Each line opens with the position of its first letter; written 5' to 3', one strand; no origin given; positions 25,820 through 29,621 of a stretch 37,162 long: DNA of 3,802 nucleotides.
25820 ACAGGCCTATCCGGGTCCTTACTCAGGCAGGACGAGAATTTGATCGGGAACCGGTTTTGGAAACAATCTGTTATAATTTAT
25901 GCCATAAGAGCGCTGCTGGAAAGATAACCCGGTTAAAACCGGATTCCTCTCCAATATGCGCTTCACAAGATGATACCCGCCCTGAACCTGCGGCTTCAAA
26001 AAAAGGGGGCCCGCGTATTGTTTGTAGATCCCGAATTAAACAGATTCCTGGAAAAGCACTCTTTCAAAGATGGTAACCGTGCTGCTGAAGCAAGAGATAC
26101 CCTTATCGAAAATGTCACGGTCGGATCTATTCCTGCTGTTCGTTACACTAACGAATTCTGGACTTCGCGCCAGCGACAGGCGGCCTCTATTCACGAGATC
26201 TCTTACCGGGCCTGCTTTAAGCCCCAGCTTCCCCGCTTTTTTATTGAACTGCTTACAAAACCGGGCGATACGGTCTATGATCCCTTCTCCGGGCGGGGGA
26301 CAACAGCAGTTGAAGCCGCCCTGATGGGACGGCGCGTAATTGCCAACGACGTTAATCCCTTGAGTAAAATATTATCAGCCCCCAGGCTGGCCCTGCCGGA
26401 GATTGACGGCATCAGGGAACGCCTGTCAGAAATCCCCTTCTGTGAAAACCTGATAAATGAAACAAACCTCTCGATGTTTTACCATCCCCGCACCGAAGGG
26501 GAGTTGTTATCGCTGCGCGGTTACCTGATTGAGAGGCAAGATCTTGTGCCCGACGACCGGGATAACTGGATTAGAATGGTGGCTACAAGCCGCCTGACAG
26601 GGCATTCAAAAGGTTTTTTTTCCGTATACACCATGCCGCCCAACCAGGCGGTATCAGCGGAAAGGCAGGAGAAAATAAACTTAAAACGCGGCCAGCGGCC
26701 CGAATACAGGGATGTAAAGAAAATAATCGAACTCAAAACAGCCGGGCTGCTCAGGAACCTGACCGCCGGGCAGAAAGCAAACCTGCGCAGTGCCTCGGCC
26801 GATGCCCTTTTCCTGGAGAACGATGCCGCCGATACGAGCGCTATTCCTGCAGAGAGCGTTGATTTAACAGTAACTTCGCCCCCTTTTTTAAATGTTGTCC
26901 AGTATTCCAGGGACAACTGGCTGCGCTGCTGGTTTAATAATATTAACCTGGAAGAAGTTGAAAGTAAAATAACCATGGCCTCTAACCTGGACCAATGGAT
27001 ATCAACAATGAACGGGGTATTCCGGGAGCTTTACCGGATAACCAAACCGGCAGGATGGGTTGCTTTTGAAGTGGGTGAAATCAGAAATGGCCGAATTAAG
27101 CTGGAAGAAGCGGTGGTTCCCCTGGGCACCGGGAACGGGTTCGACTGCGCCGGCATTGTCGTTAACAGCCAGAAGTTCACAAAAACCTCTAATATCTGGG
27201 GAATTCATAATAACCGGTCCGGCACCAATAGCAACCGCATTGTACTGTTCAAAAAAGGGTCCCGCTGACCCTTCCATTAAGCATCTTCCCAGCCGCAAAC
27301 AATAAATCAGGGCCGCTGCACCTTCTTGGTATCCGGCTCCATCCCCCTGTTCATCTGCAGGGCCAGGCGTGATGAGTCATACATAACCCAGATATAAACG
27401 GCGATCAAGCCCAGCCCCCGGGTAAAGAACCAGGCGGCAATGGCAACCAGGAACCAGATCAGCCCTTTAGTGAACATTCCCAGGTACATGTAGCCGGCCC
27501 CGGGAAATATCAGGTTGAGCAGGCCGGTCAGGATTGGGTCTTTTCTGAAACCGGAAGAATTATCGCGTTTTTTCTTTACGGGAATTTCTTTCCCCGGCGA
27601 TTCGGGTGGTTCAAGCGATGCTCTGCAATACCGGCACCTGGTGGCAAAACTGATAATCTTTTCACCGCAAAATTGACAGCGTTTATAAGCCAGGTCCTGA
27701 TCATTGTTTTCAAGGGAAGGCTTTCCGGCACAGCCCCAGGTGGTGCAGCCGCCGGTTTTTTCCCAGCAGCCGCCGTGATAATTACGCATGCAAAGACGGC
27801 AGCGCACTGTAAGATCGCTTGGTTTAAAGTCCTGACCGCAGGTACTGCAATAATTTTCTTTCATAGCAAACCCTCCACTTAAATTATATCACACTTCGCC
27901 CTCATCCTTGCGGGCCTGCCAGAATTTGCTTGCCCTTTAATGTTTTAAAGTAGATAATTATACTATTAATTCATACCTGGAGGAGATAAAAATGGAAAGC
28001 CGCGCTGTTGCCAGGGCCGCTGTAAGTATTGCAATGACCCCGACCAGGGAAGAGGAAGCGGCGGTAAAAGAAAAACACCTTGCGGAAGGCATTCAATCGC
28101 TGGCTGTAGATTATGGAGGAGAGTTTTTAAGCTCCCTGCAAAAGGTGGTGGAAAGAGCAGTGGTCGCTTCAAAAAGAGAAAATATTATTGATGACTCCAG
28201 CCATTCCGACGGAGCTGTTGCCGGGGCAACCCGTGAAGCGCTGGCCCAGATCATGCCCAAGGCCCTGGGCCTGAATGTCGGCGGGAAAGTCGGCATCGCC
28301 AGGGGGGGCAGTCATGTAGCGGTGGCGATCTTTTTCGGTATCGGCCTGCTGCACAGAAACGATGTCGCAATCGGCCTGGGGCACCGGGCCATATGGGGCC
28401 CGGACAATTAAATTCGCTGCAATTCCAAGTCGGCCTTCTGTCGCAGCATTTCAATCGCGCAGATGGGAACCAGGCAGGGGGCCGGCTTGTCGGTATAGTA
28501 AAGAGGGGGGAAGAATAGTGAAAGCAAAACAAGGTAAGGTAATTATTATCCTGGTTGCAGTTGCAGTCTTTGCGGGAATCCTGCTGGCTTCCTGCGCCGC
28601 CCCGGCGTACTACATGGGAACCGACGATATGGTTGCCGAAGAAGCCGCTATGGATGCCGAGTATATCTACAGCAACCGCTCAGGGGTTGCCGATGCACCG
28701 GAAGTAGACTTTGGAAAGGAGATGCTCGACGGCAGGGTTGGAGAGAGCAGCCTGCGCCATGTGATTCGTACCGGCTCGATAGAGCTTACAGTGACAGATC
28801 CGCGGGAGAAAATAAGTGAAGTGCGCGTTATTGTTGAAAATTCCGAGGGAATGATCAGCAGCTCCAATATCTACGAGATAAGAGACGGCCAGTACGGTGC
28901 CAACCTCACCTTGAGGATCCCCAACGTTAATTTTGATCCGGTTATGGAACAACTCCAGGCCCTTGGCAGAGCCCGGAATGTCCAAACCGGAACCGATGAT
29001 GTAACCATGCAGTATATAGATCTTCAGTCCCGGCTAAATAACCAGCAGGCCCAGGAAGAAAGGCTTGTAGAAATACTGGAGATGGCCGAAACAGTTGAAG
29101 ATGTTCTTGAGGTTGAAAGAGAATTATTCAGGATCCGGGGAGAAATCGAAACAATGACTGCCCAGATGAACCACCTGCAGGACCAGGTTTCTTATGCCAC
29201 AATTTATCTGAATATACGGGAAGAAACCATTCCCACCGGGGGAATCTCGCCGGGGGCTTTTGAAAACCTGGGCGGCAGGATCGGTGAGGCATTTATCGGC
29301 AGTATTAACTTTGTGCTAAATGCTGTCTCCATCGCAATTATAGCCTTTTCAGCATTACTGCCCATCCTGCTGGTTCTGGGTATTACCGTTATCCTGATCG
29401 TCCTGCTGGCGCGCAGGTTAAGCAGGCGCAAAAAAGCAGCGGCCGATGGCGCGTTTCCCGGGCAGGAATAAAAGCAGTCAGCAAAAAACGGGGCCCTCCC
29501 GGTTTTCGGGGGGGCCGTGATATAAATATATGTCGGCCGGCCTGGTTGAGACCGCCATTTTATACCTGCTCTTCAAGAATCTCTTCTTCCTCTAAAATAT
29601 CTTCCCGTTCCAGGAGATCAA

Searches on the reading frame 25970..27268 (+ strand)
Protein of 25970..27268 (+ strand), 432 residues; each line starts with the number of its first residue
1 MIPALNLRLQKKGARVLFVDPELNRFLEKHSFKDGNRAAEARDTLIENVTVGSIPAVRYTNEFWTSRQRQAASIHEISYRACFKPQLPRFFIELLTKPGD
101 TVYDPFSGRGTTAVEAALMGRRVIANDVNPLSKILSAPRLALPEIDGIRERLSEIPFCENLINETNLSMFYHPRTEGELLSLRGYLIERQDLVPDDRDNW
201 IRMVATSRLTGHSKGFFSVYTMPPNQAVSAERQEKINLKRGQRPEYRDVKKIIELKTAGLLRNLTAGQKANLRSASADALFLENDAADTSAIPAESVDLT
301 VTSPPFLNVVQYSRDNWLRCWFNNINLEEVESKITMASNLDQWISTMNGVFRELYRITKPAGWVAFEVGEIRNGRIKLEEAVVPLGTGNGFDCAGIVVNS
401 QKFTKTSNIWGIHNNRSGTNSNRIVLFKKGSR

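Call 53: search_protein_families(library=pfam, proteins=[window:25970-27268:+], max_evalue=0.00001)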
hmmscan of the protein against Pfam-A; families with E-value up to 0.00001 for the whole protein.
window:25970-27268:+ (432 aa): 2 families
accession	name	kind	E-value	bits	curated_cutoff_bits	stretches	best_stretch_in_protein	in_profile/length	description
PF01555.25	N6_N4_Mtase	-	1.5e-19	71.3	26.7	1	46-129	132-212/221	DNA methylase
PF01170.24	UPF0020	-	2.1e-09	37.8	22.3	1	86-125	15-55/197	RMKL-like, methyltransferase domain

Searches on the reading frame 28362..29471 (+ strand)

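Call 53: search_protein_families(library=pfam, proteins=[window:28362-29471:+], max_evalue=0.00001)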
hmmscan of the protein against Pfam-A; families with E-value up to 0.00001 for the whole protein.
window:28362-29471:+ (369 aa): 1 family
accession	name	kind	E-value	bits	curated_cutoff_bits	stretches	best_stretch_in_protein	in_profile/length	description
PF14257.11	DUF4349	-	2e-58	197.7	27.7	1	132-347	1-212/213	Domain of unknown function (DUF4349)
